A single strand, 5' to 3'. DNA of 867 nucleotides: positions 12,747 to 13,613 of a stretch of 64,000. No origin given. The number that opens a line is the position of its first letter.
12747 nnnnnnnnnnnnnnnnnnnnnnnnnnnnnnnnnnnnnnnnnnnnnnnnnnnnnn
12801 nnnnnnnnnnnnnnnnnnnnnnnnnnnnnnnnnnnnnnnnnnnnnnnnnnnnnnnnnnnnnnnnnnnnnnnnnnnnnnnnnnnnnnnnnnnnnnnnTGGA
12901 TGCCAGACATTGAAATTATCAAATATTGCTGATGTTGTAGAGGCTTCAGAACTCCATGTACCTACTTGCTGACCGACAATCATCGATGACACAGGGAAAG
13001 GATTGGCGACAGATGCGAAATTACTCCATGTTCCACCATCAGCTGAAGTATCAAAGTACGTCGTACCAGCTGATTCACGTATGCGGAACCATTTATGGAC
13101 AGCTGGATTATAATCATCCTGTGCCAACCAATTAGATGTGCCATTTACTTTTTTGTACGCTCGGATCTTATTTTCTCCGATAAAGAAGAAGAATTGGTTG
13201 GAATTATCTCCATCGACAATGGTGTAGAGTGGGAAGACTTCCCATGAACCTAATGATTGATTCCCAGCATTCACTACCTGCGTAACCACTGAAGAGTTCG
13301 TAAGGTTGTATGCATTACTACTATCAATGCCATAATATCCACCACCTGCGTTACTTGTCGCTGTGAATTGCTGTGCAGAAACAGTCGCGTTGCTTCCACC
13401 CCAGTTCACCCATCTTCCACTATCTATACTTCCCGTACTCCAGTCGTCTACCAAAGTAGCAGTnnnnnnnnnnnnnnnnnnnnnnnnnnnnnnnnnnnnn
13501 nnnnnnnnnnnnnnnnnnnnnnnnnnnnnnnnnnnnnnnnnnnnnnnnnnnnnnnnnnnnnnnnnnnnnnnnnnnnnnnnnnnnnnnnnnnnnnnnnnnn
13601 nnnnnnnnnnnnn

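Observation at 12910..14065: Tandem 570-bp duplication inserting two lectin-like β-sandwich modules into the RHS shell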

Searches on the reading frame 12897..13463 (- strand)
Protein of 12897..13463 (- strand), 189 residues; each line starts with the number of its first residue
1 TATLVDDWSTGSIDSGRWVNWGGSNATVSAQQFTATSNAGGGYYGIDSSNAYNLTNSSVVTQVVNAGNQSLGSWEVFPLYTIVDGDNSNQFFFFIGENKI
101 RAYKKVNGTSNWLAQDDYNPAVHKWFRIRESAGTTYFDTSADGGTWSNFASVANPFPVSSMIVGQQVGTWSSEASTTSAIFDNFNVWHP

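Call 8: search_protein_families(library=pfam, proteins=[window:12897-13463:-], max_evalue=10)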
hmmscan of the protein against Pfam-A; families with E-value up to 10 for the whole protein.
seq(189 aa): 1 family
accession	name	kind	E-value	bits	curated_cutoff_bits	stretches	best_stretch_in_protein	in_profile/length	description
PF17756.7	RET_CLD1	-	0.044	14.6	26.4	1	117-163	48-93/124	RET Cadherin like domain 1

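Call 12: find_homologous_proteins(query=window:12906-13463:-, max_evalue=0.001)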
Query seq(186 aa) (186 aa): 13 proteins with E <= 0.001 among 132 candidates.
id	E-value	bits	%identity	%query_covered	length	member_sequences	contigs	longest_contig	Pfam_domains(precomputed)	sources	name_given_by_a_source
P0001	2.6e-42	163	42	100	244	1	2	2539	-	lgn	-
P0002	8.3e-42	161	49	99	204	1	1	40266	-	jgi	jgi:hypothetical protein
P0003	7.6e-41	158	48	99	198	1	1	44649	-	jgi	jgi:hypothetical protein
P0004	5.3e-38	149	44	99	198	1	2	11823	-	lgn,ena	-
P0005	2.2e-33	134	45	99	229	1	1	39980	-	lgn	-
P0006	2.2e-30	124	38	95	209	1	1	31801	-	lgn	-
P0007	2.7e-29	121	40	99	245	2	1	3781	-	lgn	-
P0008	8.7e-29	119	39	100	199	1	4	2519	-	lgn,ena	-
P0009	7.7e-28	116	40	99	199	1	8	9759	-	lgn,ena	-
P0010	7.0e-27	113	39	100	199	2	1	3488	-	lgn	-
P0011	1.0e-25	109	38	100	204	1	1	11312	-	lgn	-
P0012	1.4e-16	79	34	99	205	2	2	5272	-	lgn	-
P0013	5.5e-16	77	38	83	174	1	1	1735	-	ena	-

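Call 15: find_encoding_contigs(protein=P0003, flank=8000, max_places=3)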
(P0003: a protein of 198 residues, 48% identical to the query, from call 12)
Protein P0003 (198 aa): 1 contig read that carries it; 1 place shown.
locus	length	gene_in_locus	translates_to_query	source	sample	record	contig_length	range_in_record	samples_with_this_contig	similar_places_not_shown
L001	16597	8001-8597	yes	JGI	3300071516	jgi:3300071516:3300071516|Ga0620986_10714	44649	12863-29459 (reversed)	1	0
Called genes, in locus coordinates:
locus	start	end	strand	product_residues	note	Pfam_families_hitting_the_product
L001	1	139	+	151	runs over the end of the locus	-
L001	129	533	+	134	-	-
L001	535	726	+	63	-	-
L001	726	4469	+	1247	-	-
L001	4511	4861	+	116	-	-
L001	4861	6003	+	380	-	-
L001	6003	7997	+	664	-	-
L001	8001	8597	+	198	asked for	-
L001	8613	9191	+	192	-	-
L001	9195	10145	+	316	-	PF22768:SPP1_Dit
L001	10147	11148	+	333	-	-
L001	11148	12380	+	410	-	-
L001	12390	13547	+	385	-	-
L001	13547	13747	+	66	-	-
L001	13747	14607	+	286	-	-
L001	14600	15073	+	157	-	-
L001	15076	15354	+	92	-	-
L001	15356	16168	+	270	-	PF05257:CHAP (weak)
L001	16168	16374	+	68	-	-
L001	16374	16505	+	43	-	-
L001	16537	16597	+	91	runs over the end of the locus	-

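Call 16: find_encoding_contigs(protein=P0002, flank=8000, max_places=3)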
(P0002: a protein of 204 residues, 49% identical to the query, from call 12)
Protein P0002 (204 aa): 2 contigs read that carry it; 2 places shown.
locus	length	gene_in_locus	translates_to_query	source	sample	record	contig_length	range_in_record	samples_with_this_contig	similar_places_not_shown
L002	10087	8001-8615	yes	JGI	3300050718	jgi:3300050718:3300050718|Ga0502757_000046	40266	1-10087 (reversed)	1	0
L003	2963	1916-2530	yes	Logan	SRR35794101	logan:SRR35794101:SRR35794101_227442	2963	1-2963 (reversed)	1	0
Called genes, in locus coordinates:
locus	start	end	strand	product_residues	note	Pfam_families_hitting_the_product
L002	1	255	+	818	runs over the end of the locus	PF23899:SU10_portal (weak)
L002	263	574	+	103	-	-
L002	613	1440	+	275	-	-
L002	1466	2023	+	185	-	-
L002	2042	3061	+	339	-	PF25209:Phage_capsid_4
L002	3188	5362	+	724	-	-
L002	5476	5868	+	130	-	-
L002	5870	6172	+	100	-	-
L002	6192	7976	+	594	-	-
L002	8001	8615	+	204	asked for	-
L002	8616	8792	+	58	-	-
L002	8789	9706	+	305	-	-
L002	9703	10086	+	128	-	?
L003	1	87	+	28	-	?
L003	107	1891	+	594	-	-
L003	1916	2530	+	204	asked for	-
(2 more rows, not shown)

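Call 20: predict_structure(alignment_id=A1)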
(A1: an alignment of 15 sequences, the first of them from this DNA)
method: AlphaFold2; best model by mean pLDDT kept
length: 186 residues; sequences in the alignment: 15
mean_pLDDT: 95.7   pTM: 0.90
mean pLDDT of the five models: 95.7, 95.7, 93.9, 93.4, 92.3
residues with pLDDT >= 90: 177; 70-90: 8; 50-70: 1; < 50: 0
segments of 3 or more residues with pLDDT < 50: none
pLDDT, mean of each block of 10 residues (from residue 1): 88 96 96 96 96 96 97 96 91 97 97 97 98 98 97 96 97 95 96
secondary structure, 60 per line:
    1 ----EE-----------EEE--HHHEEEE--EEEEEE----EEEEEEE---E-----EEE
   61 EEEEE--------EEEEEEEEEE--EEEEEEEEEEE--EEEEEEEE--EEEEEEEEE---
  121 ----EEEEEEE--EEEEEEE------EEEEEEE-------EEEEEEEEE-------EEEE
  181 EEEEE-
elements in order: E18-20 E26-29 E32-37 E42-48 E58-65 E74-83 E86-96 E99-106 E109-117 E125-131 E134-140 E147-153 E161-169 E177-185

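Call 23: fold_search(model_id=the predicted structure, library=pdb)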
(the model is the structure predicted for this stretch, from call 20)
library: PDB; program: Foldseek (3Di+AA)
matches with E <= 10: 1488; with E <= 0.001: 192
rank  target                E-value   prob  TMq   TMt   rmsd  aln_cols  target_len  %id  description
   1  5dze_A                1.6e-08  1.00  0.69  0.65   4.3       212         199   15  Crystal Structure of the catalytic nucleophile mutant of VvEG16 in complex with cellotetraose (released 2016-09-21)
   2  5dzf_A                1.9e-08  1.00  0.70  0.64   3.6       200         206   15  Crystal Structure of the catalytic nucleophile mutant of VvEG16 in complex with a mixed-linkage glucan octasaccharide (released 2016-09-21)
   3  5sv8_A                2.3e-08  1.00  0.63  0.60   6.0       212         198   15  Crystal Structure of the catalytic nucleophile and surface cysteine mutant of VvEG16 in complex with a xyloglucan olig (released 2016-09-21)
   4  5dzf_B                6.0e-08  1.00  0.70  0.66   3.6       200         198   14  Crystal Structure of the catalytic nucleophile mutant of VvEG16 in complex with a mixed-linkage glucan octasaccharide (released 2016-09-21)
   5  2vh9_A                7.5e-08  1.00  0.67  0.49   5.3       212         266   12  CRYSTAL STRUCTURE OF NXG1-DELTAYNIIG IN COMPLEX WITH XLLG, A XYLOGLUCAN DERIVED OLIGOSACCHARIDE (released 2008-11-25)
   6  2uwa_A                1.6e-07  1.00  0.67  0.48   5.2       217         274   12  Crystal structure of the Nasturtium seedling xyloglucanase isoform NXG1 (released 2007-06-26)
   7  3i4i_A                1.9e-07  1.00  0.71  0.63   3.9       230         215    9  Crystal structure of a prokaryotic beta-1,3-1,4-glucanase (lichenase) derived from a mouse hindgut metagenome (released 2010-07-21)
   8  2uwc_B                2.1e-07  1.00  0.68  0.49   5.1       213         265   12  Crystal structure of Nasturtium xyloglucan hydrolase isoform NXG2 (released 2007-06-26)
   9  2uwc_A                2.1e-07  1.00  0.66  0.49   5.5       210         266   14  Crystal structure of Nasturtium xyloglucan hydrolase isoform NXG2 (released 2007-06-26)
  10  2uwb_A                2.9e-07  1.00  0.68  0.49   5.2       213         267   13  Crystal structure of the Nasturtium seedling mutant xyloglucanase isoform NXG1-delta-YNIIG (released 2007-06-26)
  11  5jox_A                3.2e-07  1.00  0.69  0.28   4.8       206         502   10  Bacteroides ovatus Xyloglucan PUL GH43A in complex with AraDNJ (released 2016-08-10)
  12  3o12                  3.4e-07  1.00  0.60  0.60   4.4       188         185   15  The crystal structure of a functionally unknown protein from Saccharomyces cerevisiae. (released 2010-09-15)
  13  5jow_A                4.2e-07  1.00  0.70  0.28   4.4       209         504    9  Bacteroides ovatus Xyloglucan PUL GH43A (released 2016-08-10)
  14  5jox_B                4.2e-07  1.00  0.70  0.28   4.4       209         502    9  Bacteroides ovatus Xyloglucan PUL GH43A in complex with AraDNJ (released 2016-08-10)
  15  3mep_A                4.2e-07  1.00  0.60  0.61   4.4       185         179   17  Crystal Structure of ECA2234 protein from Erwinia carotovora, Northeast Structural Genomics Consortium Target EwR44 (released 2010-04-14)
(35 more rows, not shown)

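Call 28: fold_search(model_id=the predicted structure, library=viral)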
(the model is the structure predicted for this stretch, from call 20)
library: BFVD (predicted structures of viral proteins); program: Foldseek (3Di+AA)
matches with E <= 10: 1521; with E <= 0.001: 143
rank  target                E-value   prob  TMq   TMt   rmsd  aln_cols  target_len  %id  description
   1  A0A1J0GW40            1.5e-10  1.00  0.82  0.21   2.4       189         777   20  Uncharacterized protein [Streptomyces phage BRock]
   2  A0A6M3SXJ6            6.2e-10  1.00  0.69  0.54   4.4       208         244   16  (no name in the UniProt tables at hand)
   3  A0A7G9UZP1            4.1e-09  1.00  0.71  0.25   4.0       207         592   16  Glycoside hydrolase [Streptomyces phage TieDye]
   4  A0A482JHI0            5.1e-09  1.00  0.71  0.65   4.3       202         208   15  Uncharacterized protein [Mycobacterium phage Refuge]
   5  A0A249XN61            6.0e-09  1.00  0.64  0.26   4.4       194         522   15  Minor tail protein [Arthrobacter phage GurgleFerb]
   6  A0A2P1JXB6            1.2e-08  1.00  0.58  0.53   6.6       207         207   16  DUF7257 domain-containing protein [Rhodococcus phage Finch]
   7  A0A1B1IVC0            3.4e-08  1.00  0.69  0.51   5.2       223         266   11  (no name in the UniProt tables at hand)
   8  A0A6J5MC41            4.3e-08  1.00  0.66  0.40   4.1       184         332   18  Uncharacterized protein [uncultured Caudovirales phage]
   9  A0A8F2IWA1            6.6e-08  1.00  0.77  0.14   3.4       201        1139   21  Minor tail protein [Streptomyces phage KimJongPhill]
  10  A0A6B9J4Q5            1.0e-07  1.00  0.66  0.23   4.6       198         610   19  (no name in the UniProt tables at hand)
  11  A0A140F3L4            1.9e-07  1.00  0.58  0.26   5.4       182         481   14  Uncharacterized protein [Pyrobaculum filamentous virus 1]
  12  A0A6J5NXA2            2.3e-07  1.00  0.67  0.57   4.7       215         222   15  Uncharacterized protein [uncultured Caudovirales phage]
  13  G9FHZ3                2.8e-07  1.00  0.66  0.60   4.5       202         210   10  (no name in the UniProt tables at hand)
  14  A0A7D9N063            3.0e-07  1.00  0.71  0.35   4.6       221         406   12  (no name in the UniProt tables at hand)
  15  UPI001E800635         7.5e-07  1.00  0.68  0.35   3.9       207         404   10  (no name look-up for this kind of identifier)
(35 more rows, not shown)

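Call 30: search_protein_representatives(alignment_id=A1)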
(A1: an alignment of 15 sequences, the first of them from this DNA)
Query: 15 sequences, 201 profile positions. Proteins with E-value up to 0.001 (for the whole library): 6581; up to 1e-10: 4585; up to 1e-30: 1357. The best 150 are listed.
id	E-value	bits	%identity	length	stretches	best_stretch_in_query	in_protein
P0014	9.3e-165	561.0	-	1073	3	4-187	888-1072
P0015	2.0e-149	510.9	-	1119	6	2-194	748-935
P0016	4.2e-148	506.6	-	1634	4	4-192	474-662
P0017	5.8e-138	473.5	-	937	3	3-188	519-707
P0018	9.2e-136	466.3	-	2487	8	5-189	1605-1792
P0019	3.2e-132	454.7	-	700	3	7-191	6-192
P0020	7.8e-131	450.2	-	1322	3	12-189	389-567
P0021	2.5e-121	419.2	-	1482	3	1-189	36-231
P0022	6.7e-120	414.5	-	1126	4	1-189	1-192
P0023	3.6e-118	408.9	-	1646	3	4-187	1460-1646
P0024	5.9e-117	404.9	-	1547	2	1-187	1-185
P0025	2.2e-109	380.2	-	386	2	3-189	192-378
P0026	4.9e-109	379.0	-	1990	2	2-193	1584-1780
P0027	6.0e-109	378.8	-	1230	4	3-190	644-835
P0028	1.0e-106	371.5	-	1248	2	3-193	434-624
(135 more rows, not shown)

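Call 34: search_protein_families(library=pfam, proteins=[P0014, P0015, P0016, P0017, P0019, P0020, P0021, P0025], max_evalue=0.001)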
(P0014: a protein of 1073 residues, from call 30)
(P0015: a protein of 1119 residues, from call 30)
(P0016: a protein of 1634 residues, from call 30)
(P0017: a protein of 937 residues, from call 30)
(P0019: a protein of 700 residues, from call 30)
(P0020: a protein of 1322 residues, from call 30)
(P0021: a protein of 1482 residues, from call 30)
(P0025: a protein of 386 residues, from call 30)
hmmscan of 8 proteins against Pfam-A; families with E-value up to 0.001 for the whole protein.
P0014 (1073 aa): 0 families

P0015 (1119 aa): 1 family
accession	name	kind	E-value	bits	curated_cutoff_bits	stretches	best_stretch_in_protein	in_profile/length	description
PF17756.7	RET_CLD1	-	0.00011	23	26.4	0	861-908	50-96/124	RET Cadherin like domain 1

P0016 (1634 aa): 1 family
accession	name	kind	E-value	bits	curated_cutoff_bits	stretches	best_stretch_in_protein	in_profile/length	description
PF13385.13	Laminin_G_3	-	2.6e-15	57.3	27.6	1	998-1153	1-145/151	Concanavalin A-like lectin/glucanases superfamily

P0017 (937 aa): 0 families

P0019 (700 aa): 1 family
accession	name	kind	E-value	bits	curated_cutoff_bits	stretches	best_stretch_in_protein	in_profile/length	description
PF02018.23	CBM_4_9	-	5.2e-08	33.8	25.9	1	579-646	58-130/136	Carbohydrate binding domain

P0020 (1322 aa): 2 families
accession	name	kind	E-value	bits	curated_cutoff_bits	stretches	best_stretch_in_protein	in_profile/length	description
PF21722.4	Gly_rich_2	-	4.8e-12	46.8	24.3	1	10-222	2-225/226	Glycine-rich domain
PF17851.8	GH43_C2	-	5.7e-05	23.4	22.7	0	652-726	82-161/203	Beta xylosidase C-terminal Concanavalin A-like domain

P0021 (1482 aa): 1 family
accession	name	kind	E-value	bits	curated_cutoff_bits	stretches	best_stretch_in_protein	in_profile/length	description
PF02018.23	CBM_4_9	-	1.4e-06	29.2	25.9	1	324-398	7-83/136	Carbohydrate binding domain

P0025 (386 aa): 1 family
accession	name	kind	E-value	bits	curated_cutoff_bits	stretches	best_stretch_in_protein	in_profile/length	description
PF17756.7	RET_CLD1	-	0.00054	20.8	26.4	0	120-174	50-103/124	RET Cadherin like domain 1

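Call 35: search_protein_families(library=phrogs, proteins=[window:12906-13463:-, P0003, P0002, P0009], max_evalue=0.01)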
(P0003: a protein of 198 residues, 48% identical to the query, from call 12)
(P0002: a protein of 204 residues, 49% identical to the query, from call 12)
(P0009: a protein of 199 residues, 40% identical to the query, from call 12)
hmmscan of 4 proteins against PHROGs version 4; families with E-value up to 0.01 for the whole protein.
seq(186 aa): 1 family
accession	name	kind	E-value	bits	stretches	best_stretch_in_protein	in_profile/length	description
phrog_14065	-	unknown function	3.3e-14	53.1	1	2-186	469-653/1152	-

P0003 (198 aa): 1 family
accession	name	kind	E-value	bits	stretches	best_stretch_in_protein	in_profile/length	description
phrog_14065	-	unknown function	5.1e-24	85.6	1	1-188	465-656/1152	-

P0002 (204 aa): 3 families
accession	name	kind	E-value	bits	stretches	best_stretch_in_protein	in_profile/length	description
phrog_14065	-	unknown function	7.4e-23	81.7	1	1-172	465-639/1152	-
phrog_37250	-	unknown function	0.00025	21.7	1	2-176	2-185/244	-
phrog_19068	-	unknown function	0.0017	18.8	1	105-180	185-258/267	-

P0009 (199 aa): 1 family
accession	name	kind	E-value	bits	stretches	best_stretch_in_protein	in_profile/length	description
phrog_14065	-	unknown function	1.7e-20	73.9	1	1-190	465-656/1152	-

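Call 36: search_protein_families(library=ncbifam, proteins=[window:12906-13463:-], max_evalue=0.01)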
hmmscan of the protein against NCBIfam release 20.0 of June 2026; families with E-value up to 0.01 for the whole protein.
seq(186 aa): 0 families

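Call 63: search_protein_families(library=phrogs, proteins=[L001:726-4469:+, L001:4861-6003:+, L001:6003-7997:+, L001:8613-9191:+, L001:9195-10145:+, L001:10147-11148:+, L002:3188-5362:+, L002:6192-7976:+, L002:8789-9706:+], max_evalue=0.00001)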
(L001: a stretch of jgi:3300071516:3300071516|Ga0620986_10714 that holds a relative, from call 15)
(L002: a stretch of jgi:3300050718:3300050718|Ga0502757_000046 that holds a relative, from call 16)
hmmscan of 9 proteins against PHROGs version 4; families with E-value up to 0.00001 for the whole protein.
L001:726-4469:+ (1247 aa): 0 families

L001:4861-6003:+ (380 aa): 0 families

L001:6003-7997:+ (664 aa): 0 families

L001:8613-9191:+ (192 aa): 0 families

L001:9195-10145:+ (316 aa): 3 families
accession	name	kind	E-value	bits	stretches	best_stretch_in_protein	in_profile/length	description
phrog_5577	-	tail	6.5e-23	82.6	1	180-313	167-294/295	minor tail protein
phrog_33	-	tail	9.1e-11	42.5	1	187-313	175-290/651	distal tail protein Dit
phrog_106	-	tail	8.4e-07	29.5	1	193-313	188-316/329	minor tail protein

L001:10147-11148:+ (333 aa): 2 families
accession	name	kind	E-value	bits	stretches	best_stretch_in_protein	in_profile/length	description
phrog_17342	-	unknown function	1.6e-09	38.5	1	16-181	37-163/326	-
phrog_9534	-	head and packaging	3e-07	31.5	1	41-178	28-151/303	head protein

L002:3188-5362:+ (724 aa): 0 families

L002:6192-7976:+ (594 aa): 0 families

L002:8789-9706:+ (305 aa): 0 families
